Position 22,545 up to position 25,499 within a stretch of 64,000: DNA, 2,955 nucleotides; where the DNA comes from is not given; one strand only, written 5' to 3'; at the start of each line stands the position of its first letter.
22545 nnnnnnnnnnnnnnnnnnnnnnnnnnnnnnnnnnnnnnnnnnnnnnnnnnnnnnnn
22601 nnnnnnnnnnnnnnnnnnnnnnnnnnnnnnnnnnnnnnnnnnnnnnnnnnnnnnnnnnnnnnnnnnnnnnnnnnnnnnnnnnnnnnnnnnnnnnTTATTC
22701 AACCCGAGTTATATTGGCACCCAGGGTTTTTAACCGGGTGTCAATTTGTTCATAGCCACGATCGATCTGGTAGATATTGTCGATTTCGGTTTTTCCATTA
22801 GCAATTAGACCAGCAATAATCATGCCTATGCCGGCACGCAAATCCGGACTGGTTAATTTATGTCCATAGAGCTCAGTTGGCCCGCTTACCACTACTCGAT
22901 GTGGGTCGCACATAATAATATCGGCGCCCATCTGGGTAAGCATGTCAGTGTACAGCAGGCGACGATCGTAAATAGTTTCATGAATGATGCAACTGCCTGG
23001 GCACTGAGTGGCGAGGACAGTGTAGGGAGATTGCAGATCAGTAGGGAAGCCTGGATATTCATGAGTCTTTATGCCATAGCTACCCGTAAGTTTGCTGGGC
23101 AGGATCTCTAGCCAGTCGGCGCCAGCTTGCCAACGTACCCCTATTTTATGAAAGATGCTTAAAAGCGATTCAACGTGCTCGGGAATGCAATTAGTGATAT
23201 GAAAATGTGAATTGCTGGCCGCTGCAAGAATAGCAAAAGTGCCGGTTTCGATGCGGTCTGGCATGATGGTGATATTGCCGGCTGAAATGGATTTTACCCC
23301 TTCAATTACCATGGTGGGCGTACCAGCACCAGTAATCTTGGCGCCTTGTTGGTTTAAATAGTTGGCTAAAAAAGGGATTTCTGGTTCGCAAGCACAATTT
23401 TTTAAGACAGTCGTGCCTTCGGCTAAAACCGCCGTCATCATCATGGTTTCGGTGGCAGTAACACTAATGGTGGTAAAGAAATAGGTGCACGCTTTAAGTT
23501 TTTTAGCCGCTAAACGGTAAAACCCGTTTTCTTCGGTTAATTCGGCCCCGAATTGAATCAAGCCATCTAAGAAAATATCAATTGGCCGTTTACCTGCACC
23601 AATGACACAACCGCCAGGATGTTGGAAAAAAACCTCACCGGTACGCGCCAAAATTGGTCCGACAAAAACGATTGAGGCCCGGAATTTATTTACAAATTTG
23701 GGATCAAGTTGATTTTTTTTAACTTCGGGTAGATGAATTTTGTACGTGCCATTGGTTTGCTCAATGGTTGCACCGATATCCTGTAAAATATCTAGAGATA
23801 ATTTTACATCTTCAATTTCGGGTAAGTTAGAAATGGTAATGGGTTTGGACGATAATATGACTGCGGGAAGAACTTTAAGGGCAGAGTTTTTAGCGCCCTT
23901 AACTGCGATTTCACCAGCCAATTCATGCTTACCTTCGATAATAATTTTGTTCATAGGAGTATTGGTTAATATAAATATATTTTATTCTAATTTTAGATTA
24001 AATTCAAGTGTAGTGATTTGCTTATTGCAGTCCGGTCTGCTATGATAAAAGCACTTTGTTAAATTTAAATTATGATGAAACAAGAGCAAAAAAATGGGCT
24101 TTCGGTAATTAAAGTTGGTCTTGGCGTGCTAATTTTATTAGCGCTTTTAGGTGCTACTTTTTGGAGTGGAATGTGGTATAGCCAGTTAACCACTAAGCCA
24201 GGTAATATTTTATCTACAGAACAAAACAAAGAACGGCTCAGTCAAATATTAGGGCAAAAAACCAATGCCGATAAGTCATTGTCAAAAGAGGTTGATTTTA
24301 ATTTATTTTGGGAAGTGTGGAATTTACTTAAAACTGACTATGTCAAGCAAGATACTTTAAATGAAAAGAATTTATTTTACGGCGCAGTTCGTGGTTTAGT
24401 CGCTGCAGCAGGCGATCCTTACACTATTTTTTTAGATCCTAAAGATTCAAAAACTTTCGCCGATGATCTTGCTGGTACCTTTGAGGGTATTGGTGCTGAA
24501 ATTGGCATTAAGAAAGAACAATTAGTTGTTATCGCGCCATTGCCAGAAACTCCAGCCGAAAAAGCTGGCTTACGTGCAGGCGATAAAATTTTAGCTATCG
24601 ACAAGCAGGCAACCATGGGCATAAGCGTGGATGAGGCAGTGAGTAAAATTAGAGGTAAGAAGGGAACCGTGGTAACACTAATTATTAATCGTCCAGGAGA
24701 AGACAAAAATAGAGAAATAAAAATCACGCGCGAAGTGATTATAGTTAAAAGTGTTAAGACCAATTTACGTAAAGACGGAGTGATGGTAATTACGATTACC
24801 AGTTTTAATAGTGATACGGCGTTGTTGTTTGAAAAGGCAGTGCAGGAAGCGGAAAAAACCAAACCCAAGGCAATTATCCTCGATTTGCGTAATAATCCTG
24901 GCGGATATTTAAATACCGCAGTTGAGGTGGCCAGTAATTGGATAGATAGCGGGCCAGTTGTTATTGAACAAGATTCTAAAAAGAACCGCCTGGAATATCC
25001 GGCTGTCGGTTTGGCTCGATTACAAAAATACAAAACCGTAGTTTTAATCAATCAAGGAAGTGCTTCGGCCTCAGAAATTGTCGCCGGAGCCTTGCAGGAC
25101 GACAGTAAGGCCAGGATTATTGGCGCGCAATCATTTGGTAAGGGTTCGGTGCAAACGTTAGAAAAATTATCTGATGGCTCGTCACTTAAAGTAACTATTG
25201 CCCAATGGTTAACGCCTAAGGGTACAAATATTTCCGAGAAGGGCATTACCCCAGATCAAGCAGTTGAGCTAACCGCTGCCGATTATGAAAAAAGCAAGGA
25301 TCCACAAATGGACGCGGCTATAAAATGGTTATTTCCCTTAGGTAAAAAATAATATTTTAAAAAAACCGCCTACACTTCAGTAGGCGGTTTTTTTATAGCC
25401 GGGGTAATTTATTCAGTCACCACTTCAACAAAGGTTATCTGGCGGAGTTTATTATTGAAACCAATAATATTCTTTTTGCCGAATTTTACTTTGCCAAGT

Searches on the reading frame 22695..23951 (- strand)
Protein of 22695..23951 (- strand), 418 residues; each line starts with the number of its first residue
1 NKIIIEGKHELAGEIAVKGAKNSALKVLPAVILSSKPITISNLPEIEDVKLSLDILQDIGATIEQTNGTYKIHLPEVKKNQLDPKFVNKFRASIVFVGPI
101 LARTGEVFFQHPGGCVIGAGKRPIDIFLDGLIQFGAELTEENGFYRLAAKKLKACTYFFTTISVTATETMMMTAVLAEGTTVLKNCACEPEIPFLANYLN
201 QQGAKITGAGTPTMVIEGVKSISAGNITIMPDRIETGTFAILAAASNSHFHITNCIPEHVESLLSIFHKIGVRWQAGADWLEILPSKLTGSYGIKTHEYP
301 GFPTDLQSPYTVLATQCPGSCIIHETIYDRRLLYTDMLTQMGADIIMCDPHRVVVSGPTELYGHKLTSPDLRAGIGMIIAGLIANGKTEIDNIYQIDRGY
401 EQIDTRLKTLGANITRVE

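Call 48: search_protein_families(library=pfam, proteins=[window:22695-23951:-], max_evalue=0.001)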
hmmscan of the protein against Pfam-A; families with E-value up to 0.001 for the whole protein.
window:22695-23951:- (418 aa): 1 family
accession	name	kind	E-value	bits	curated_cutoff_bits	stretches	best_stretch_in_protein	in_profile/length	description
PF00275.25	EPSP_synthase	-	3.1e-74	250.6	22.8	1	6-404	2-414/417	EPSP synthase (3-phosphoshikimate 1-carboxyvinyltransferase)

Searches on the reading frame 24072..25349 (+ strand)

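Call 48: search_protein_families(library=pfam, proteins=[window:24072-25349:+], max_evalue=0.001)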
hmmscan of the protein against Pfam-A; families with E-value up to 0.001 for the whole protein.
window:24072-25349:+ (426 aa): 6 families
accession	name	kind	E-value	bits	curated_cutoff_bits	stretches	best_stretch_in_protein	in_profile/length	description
PF03572.23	Peptidase_S41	-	4.4e-48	163.4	24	1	238-397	3-164/165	Peptidase family S41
PF17820.7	PDZ_6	-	1.6e-12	47.4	27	1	153-207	2-54/54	PDZ domain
PF00595.29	PDZ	-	3.5e-11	43.8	23.2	1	139-205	11-80/81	PDZ domain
PF13180.12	PDZ_2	-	5.7e-09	36.6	27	1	140-218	3-80/80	PDZ domain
PF22694.1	CtpB_N-like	-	1.3e-06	29.2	27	1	61-123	23-83/85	Activating protease CtpB N-terminal domain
PF25145.1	NfeD1b_N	-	0.00078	19.5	40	0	252-289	18-54/189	NfeD1b, N-terminal domain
